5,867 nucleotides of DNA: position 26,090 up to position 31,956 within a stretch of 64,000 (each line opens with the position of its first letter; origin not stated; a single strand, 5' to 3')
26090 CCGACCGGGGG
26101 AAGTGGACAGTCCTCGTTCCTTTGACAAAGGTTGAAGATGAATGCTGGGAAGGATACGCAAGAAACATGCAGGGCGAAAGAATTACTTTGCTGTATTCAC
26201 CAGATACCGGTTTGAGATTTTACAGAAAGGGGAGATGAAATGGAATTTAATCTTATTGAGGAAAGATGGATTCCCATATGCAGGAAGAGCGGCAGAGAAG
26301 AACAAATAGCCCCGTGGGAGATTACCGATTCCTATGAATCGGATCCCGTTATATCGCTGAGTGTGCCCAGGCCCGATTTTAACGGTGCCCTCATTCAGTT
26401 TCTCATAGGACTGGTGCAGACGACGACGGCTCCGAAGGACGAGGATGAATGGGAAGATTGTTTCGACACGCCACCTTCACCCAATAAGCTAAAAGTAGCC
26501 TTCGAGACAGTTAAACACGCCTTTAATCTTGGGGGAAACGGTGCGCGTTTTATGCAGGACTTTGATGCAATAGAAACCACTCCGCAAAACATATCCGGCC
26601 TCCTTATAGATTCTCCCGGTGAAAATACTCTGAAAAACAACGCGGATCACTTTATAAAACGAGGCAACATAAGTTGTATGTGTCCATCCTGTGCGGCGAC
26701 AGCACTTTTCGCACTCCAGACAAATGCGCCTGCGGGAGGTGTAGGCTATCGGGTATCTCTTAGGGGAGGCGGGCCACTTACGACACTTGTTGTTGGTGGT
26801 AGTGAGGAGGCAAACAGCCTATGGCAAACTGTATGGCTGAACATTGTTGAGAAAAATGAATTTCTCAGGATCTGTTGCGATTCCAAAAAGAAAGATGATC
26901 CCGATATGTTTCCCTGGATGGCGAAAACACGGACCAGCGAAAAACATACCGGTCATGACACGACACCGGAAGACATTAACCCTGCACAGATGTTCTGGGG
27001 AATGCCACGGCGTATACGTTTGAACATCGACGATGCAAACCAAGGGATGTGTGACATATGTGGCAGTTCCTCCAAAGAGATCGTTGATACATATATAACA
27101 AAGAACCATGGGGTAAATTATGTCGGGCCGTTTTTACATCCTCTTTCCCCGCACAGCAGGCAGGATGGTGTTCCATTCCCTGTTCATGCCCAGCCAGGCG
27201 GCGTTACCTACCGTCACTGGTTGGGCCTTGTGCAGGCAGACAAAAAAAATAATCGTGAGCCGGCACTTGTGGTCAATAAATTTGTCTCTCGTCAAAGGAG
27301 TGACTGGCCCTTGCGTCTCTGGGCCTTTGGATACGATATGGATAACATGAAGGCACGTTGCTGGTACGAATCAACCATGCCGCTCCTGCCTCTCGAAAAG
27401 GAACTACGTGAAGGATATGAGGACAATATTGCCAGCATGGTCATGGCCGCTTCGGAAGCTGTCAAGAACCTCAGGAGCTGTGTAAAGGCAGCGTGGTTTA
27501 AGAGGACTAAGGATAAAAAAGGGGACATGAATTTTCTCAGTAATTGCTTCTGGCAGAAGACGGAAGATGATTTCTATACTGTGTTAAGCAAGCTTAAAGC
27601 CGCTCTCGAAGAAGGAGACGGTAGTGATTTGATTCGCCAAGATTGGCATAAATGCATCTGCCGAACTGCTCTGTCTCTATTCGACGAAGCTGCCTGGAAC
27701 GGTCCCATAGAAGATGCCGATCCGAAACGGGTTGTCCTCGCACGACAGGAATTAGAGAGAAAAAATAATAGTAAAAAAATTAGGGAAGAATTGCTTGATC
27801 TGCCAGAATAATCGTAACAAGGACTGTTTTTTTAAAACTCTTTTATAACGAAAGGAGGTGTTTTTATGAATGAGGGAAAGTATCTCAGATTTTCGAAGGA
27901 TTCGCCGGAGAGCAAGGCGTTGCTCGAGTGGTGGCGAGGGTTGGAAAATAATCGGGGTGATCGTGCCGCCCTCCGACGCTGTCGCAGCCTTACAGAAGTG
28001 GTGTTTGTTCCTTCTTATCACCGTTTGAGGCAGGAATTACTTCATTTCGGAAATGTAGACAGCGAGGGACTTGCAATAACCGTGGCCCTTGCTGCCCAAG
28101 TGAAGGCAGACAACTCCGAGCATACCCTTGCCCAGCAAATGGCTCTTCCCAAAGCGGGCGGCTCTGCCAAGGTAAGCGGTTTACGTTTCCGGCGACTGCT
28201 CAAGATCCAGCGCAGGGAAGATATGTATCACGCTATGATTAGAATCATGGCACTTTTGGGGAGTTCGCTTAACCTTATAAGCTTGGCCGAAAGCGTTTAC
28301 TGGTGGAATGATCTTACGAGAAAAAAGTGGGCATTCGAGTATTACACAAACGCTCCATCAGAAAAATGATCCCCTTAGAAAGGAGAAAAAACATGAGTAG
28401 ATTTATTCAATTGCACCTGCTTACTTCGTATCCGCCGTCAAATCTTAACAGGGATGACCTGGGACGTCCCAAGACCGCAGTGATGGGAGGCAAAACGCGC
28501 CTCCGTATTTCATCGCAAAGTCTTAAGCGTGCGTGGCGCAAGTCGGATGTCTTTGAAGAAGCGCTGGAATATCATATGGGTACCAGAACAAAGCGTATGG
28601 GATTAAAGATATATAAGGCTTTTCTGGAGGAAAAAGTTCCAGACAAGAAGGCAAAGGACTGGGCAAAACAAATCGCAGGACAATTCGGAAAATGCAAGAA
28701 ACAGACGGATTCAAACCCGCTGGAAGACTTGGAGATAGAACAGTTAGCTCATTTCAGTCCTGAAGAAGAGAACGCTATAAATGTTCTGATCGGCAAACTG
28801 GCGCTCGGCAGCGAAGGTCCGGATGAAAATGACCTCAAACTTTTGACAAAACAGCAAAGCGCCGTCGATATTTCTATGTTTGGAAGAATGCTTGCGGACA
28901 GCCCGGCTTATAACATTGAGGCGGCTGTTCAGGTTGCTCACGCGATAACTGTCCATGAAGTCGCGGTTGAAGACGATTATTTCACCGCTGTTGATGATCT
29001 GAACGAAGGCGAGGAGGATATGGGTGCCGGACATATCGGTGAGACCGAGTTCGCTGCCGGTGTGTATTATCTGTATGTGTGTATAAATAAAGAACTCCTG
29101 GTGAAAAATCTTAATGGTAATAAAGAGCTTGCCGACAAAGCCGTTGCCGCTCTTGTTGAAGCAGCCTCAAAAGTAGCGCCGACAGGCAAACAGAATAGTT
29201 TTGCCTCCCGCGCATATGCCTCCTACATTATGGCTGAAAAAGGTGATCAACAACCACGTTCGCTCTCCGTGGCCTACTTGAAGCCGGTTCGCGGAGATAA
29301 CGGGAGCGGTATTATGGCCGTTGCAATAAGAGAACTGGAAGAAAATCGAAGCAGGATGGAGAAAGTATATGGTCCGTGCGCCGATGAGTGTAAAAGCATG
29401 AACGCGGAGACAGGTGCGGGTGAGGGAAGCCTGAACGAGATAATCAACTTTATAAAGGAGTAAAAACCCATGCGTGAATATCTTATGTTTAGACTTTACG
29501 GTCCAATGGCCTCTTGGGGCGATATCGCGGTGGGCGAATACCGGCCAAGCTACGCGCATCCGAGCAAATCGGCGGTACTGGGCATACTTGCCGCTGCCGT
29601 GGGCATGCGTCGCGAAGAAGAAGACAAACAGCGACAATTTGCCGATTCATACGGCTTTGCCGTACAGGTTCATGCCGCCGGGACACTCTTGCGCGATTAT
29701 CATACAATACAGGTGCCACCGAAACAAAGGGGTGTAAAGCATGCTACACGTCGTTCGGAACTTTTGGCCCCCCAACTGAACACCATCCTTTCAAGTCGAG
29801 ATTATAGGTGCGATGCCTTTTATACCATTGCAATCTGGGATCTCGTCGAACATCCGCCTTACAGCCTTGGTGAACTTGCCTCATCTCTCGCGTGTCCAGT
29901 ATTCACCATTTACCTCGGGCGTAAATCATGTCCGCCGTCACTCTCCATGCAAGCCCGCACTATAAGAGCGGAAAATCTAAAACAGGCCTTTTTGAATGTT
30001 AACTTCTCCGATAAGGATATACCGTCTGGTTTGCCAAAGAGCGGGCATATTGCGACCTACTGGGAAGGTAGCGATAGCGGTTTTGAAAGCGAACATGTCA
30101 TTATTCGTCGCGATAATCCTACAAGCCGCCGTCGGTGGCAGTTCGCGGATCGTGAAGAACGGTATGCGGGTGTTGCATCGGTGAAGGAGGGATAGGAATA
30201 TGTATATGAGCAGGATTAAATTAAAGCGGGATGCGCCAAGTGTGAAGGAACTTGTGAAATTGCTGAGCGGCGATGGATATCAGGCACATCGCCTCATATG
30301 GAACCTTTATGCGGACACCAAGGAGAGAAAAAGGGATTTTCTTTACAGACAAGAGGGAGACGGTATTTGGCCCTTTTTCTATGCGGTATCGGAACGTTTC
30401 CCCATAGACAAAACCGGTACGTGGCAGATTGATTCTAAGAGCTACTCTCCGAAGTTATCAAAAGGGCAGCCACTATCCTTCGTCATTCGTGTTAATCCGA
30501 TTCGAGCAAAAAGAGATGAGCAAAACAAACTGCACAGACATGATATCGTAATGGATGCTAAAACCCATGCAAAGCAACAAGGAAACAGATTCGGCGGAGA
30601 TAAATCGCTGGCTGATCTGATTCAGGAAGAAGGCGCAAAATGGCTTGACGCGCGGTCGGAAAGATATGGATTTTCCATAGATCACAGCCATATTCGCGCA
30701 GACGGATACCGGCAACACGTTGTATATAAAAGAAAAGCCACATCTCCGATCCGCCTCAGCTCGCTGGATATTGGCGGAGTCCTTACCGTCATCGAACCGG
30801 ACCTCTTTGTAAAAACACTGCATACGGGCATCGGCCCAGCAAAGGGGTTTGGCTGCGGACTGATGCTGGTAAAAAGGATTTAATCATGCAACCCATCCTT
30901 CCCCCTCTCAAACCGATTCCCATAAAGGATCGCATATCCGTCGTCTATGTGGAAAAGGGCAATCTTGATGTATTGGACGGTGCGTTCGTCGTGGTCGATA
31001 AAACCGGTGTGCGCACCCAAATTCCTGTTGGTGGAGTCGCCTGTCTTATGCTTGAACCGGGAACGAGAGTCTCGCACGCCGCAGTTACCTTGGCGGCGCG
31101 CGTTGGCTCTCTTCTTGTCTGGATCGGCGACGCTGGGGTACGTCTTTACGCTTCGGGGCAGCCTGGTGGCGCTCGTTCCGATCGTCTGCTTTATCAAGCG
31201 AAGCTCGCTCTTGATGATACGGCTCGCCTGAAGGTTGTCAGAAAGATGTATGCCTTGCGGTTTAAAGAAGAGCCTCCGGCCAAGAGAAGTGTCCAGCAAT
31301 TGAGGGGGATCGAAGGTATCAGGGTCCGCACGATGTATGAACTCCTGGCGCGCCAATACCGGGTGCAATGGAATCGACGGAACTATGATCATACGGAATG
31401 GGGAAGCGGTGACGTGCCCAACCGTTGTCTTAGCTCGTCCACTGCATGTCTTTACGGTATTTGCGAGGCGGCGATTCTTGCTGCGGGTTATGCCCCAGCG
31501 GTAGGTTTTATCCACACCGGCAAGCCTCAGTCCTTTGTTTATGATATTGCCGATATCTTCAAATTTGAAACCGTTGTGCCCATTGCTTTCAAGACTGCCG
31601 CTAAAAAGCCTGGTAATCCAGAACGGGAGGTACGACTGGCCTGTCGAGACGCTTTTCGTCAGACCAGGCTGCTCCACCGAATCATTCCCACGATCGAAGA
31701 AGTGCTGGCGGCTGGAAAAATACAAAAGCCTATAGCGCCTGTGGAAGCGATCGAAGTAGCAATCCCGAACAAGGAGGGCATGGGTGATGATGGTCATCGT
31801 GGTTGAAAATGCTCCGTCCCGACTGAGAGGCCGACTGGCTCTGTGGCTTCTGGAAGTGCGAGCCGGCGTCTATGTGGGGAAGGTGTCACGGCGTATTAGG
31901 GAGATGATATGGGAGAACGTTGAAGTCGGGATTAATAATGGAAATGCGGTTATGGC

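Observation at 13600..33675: Integrative island of about 20 kb at tRNA-Phe, bounded by a 51-bp perfect / about 87-bp imperfect direct repeat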

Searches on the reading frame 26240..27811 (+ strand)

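Call 7: search_protein_families(library=pfam, proteins=[window:26240-27811:+], max_evalue=0.01)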
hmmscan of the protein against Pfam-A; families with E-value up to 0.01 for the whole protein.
window:26240-27811:+ (523 aa): 1 family
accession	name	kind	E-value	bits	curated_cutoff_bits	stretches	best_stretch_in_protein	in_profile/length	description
PF09481.15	CRISPR_Cse1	-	4.6e-123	412.2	24.7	1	4-479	1-449/450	CRISPR-associated protein Cse1 (CRISPR_cse1)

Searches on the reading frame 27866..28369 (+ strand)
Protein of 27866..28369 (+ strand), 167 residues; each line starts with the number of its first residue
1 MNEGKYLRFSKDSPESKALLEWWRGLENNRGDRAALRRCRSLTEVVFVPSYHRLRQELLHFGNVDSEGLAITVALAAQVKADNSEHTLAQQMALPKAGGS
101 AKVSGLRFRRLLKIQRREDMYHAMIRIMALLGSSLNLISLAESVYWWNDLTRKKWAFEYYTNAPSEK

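Call 7: search_protein_families(library=pfam, proteins=[window:27866-28369:+], max_evalue=0.01)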
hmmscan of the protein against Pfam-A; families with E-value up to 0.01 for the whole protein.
window:27866-28369:+ (167 aa): 1 family
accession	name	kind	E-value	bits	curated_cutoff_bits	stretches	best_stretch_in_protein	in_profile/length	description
PF09485.15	CRISPR_Cse2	-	5.3e-14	53.3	24.6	1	32-160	1-137/137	CRISPR-associated protein Cse2 (CRISPR_cse2)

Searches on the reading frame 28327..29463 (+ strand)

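Call 7: search_protein_families(library=pfam, proteins=[window:28327-29463:+], max_evalue=0.01)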
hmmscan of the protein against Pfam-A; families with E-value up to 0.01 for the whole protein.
window:28327-29463:+ (378 aa): 2 families
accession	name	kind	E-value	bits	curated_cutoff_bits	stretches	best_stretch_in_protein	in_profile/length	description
PF09344.15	Cas_CT1975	-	7.1e-104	348.6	26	1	27-353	1-328/361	CT1975-like protein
PF05107.17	Cas_Cas7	-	0.0002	21.5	33.2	1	31-283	7-193/249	CRISPR-associated protein Cas7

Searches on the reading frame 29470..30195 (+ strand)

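Call 8: search_protein_families(library=pfam, proteins=[window:29470-30195:+], max_evalue=0.01)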
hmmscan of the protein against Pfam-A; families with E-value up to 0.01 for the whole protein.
window:29470-30195:+ (241 aa): 1 family
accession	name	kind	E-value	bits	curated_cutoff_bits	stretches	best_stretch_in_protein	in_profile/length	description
PF09704.15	Cas_Cas5d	-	1.6e-39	136.6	23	1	4-228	1-214/217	CRISPR-associated protein (Cas_Cas5)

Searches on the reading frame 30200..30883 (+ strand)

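Call 8: search_protein_families(library=pfam, proteins=[window:30200-30883:+], max_evalue=0.01)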
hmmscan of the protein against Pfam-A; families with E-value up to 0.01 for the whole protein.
window:30200-30883:+ (227 aa): 1 family
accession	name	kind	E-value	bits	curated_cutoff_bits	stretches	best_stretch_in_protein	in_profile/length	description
PF08798.16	CRISPR_assoc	-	7.1e-46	157.6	25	1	1-226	1-223/223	CRISPR associated protein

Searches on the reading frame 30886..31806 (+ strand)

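Call 8: search_protein_families(library=pfam, proteins=[window:30886-31806:+], max_evalue=0.01)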
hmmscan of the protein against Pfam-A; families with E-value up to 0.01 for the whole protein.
window:30886-31806:+ (306 aa): 1 family
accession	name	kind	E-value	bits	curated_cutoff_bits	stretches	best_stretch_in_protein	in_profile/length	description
PF01867.21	Cas_Cas1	-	1.6e-15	57.5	22.3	2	132-238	144-250/283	CRISPR associated protein Cas1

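Call 58: search_protein_families(library=ncbifam, proteins=[window:30886-31806:+], max_evalue=0.001)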
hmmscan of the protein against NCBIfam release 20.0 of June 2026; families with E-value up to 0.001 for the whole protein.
window:30886-31806:+ (306 aa): 6 families
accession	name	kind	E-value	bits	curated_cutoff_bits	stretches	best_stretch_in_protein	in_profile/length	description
TIGR03638.1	cas1_ECOLI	exception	8.7e-116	385.9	215.6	1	9-274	2-268/269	type I-E CRISPR-associated endonuclease Cas1e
TIGR00287.1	cas1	equivalog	7.3e-49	166.6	71.7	2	134-282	150-324/327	CRISPR-associated endonuclease Cas1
TIGR03637.1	cas1_YPEST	exception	1.3e-16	60.9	150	1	125-273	161-305/307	type I-F CRISPR-associated endonuclease Cas1f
TIGR03641.1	cas1_HMARI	exception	1.4e-05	24.6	304.1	1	130-238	138-246/324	type I-B CRISPR-associated endonuclease Cas1b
TIGR03640.1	cas1_DVULG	exception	2.8e-05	23.5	385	1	132-214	153-236/340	type I-C CRISPR-associated endonuclease Cas1c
TIGR03983.1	cas1_MYXAN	equivalog_domain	0.00095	18.2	358.05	0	133-228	159-258/347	type I-MYXAN CRISPR-associated endonuclease Cas1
